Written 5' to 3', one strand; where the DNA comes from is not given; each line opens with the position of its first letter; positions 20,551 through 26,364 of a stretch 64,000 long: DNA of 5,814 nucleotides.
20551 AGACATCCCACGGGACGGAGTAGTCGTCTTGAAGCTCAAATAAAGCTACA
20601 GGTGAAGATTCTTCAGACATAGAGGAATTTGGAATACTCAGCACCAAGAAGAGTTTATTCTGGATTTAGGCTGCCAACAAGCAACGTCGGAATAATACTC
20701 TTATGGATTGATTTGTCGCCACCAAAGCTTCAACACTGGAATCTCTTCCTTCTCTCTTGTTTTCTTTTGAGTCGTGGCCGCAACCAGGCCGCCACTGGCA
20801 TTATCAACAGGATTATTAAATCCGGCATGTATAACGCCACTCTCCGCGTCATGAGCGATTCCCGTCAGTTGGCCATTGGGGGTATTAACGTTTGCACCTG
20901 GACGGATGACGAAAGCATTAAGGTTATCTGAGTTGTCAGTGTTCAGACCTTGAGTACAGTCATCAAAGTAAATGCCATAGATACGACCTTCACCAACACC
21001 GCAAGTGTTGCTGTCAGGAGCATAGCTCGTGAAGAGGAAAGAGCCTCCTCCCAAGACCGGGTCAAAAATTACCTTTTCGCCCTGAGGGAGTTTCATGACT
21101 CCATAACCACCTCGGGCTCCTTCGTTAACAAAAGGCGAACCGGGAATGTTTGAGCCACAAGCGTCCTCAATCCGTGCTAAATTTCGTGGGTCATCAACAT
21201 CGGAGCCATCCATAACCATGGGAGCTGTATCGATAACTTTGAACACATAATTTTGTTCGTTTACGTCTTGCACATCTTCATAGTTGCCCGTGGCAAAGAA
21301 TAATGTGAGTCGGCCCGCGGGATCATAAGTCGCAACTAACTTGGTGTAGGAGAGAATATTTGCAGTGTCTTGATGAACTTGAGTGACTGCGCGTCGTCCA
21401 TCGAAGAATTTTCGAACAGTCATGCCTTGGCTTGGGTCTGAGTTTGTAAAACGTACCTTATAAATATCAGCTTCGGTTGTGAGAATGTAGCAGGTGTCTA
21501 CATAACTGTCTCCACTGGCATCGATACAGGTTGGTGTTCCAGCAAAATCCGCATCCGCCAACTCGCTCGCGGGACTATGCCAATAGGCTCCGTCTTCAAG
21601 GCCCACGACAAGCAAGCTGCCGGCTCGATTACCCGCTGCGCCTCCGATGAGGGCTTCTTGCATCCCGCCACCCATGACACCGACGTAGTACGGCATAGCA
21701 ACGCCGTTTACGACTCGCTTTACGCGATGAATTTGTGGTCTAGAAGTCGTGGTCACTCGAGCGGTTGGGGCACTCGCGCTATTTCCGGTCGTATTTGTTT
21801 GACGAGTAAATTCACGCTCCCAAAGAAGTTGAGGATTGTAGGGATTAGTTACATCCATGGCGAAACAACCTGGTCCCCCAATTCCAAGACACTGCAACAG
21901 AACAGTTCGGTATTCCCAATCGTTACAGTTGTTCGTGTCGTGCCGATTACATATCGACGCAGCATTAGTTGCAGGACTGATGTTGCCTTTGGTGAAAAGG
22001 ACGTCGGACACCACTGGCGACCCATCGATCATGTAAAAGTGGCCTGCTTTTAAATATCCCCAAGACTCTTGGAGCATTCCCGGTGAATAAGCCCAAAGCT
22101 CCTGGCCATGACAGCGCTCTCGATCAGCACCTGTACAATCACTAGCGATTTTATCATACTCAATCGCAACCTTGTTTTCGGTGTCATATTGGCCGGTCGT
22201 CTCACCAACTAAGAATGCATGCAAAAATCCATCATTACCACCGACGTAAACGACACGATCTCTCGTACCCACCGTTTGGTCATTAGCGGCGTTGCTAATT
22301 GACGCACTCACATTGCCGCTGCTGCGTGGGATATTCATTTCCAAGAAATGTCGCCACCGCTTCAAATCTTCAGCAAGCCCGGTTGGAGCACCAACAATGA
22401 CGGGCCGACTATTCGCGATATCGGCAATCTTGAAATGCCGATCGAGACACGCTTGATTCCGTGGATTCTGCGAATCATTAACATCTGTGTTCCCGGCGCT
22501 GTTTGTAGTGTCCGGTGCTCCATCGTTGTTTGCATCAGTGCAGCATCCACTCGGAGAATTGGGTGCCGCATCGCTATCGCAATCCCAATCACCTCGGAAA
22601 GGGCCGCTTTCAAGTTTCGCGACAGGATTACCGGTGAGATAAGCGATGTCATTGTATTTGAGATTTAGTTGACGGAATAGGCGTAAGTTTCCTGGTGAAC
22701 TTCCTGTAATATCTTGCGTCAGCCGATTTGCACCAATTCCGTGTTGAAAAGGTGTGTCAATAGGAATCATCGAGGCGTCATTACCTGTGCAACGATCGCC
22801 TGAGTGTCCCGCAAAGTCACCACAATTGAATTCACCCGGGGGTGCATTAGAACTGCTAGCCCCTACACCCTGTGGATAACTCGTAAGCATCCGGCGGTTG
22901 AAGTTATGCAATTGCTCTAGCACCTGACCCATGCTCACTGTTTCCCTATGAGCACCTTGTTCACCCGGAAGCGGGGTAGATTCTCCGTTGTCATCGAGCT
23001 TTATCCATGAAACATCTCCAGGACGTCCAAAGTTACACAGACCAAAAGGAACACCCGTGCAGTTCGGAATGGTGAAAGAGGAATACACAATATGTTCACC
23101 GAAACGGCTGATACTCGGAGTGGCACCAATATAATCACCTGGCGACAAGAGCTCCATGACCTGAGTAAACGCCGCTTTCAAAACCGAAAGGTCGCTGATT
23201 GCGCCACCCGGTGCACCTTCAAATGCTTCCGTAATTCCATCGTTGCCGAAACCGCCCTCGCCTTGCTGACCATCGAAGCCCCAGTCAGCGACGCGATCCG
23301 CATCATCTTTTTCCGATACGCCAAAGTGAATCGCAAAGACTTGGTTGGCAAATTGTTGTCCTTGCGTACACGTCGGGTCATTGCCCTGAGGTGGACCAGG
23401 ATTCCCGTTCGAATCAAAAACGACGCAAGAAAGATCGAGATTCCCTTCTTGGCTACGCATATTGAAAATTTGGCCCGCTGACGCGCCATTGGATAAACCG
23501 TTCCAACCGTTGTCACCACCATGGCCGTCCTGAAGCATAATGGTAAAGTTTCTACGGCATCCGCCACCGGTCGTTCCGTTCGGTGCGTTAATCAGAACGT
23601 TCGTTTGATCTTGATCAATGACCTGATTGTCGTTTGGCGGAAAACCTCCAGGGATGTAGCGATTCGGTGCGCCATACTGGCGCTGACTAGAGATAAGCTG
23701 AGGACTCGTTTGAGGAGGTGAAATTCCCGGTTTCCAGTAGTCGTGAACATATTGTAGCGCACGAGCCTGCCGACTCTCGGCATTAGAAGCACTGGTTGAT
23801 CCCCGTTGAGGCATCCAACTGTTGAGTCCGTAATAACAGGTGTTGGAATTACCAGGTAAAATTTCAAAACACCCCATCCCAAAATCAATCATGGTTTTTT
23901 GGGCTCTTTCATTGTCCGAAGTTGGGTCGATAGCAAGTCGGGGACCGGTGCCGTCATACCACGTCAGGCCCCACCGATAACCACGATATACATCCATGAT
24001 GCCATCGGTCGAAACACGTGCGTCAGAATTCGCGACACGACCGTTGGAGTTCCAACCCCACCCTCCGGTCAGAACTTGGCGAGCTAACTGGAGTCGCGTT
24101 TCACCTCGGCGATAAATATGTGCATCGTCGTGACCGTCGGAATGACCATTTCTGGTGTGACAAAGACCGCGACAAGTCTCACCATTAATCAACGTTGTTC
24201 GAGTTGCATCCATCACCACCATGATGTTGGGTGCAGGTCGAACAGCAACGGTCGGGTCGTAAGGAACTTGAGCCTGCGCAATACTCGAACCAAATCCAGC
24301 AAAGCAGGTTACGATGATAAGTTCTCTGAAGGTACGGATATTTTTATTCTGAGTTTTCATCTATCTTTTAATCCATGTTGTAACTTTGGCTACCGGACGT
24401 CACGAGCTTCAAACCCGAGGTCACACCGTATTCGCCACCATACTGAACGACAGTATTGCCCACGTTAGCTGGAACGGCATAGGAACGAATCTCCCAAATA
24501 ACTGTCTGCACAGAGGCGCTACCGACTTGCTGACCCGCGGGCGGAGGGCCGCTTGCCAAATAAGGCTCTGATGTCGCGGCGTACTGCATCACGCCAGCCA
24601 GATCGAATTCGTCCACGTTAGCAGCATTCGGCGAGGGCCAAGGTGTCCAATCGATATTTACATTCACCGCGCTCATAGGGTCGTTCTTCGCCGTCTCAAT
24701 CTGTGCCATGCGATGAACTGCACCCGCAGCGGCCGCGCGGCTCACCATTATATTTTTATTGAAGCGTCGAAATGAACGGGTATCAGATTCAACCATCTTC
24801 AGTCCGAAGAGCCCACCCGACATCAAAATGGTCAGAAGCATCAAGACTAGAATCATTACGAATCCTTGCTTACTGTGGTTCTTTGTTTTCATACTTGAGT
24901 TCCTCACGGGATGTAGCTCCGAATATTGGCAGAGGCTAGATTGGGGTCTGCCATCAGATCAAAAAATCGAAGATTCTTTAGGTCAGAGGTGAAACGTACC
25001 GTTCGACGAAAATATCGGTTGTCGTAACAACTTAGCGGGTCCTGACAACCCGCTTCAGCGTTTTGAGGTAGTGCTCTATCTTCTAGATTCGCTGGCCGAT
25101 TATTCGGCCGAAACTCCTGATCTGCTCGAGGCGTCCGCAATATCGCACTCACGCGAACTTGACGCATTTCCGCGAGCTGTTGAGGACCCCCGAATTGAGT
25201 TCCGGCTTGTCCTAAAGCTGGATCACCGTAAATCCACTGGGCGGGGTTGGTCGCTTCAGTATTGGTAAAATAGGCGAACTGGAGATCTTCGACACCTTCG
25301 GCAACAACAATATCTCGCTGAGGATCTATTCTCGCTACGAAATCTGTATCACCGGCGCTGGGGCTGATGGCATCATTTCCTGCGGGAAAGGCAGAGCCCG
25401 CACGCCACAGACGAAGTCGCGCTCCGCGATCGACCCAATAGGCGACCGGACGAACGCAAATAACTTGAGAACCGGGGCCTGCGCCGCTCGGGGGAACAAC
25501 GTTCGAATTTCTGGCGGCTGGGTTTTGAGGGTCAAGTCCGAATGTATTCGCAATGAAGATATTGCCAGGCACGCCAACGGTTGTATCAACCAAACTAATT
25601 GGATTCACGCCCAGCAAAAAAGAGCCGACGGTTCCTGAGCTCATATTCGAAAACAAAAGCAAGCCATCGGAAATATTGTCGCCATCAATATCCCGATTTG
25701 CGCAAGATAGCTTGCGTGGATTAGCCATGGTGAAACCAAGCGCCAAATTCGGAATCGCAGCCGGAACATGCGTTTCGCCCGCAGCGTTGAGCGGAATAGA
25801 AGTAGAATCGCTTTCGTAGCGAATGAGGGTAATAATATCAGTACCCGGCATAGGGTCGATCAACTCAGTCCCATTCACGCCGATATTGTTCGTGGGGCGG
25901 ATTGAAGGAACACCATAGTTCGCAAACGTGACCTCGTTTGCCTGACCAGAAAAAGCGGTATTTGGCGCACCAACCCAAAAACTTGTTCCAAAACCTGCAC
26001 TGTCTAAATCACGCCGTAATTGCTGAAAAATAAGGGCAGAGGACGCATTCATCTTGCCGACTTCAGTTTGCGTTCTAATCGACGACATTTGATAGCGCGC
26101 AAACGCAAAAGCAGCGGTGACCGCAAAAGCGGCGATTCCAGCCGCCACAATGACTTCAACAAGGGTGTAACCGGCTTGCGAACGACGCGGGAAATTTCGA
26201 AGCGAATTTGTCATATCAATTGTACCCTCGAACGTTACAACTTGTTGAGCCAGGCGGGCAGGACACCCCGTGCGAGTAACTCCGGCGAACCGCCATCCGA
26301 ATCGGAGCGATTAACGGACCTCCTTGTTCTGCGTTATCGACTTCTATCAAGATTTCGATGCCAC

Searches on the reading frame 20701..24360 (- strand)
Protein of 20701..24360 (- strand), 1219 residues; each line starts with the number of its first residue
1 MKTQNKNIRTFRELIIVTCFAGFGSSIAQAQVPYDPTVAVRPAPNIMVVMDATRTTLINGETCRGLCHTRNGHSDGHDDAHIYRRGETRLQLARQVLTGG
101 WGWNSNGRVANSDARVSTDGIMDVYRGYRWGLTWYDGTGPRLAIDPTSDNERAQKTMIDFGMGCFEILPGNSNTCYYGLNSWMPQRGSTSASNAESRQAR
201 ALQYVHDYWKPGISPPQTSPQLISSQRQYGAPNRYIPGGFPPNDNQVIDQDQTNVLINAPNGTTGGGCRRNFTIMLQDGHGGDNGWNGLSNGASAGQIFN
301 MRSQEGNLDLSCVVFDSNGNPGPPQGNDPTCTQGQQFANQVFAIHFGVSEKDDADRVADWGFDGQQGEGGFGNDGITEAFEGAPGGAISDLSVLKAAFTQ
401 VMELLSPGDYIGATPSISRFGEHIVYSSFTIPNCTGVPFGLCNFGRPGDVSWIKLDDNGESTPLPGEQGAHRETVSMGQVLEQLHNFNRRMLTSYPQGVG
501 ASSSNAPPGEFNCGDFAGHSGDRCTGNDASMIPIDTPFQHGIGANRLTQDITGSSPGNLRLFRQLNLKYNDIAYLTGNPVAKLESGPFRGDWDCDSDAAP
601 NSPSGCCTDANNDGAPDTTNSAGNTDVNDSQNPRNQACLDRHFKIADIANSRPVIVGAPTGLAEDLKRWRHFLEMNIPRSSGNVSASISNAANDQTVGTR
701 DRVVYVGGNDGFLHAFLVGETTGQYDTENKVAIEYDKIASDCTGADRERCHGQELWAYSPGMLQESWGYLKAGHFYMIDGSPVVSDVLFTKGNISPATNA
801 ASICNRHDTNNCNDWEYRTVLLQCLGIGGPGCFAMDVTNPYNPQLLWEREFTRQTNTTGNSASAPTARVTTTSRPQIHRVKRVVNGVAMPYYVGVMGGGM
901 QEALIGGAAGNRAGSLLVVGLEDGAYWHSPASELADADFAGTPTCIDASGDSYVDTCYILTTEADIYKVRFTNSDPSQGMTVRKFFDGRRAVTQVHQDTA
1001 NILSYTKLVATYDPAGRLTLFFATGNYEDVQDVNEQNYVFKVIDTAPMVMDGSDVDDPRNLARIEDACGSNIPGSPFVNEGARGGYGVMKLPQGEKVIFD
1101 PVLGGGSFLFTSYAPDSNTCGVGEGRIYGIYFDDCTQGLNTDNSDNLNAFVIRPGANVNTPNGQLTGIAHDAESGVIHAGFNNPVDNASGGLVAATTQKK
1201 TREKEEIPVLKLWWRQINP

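Call 32: search_protein_families(library=pfam, proteins=[window:20701-24360:-], max_evalue=0.01)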
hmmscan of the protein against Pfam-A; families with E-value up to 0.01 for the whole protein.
window:20701-24360:- (1219 aa): 1 family
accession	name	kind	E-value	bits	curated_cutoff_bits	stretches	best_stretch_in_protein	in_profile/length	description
PF05567.17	T4P_PilY1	-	1e-13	51.4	28.1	2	812-1033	123-359/411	PilY1 beta-propeller domain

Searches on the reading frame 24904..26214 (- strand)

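Call 32: search_protein_families(library=pfam, proteins=[window:24904-26214:-], max_evalue=0.01)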
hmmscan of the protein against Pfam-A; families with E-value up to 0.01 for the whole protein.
window:24904-26214:- (436 aa): 2 families
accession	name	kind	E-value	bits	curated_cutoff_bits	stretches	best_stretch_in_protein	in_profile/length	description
PF16074.10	PilW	-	9e-06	26.2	26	1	304-414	31-124/124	Type IV Pilus-assembly protein W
PF07963.17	N_methyl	-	1.7e-05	24.6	21.2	1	10-36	1-27/27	Prokaryotic N-terminal methylation motif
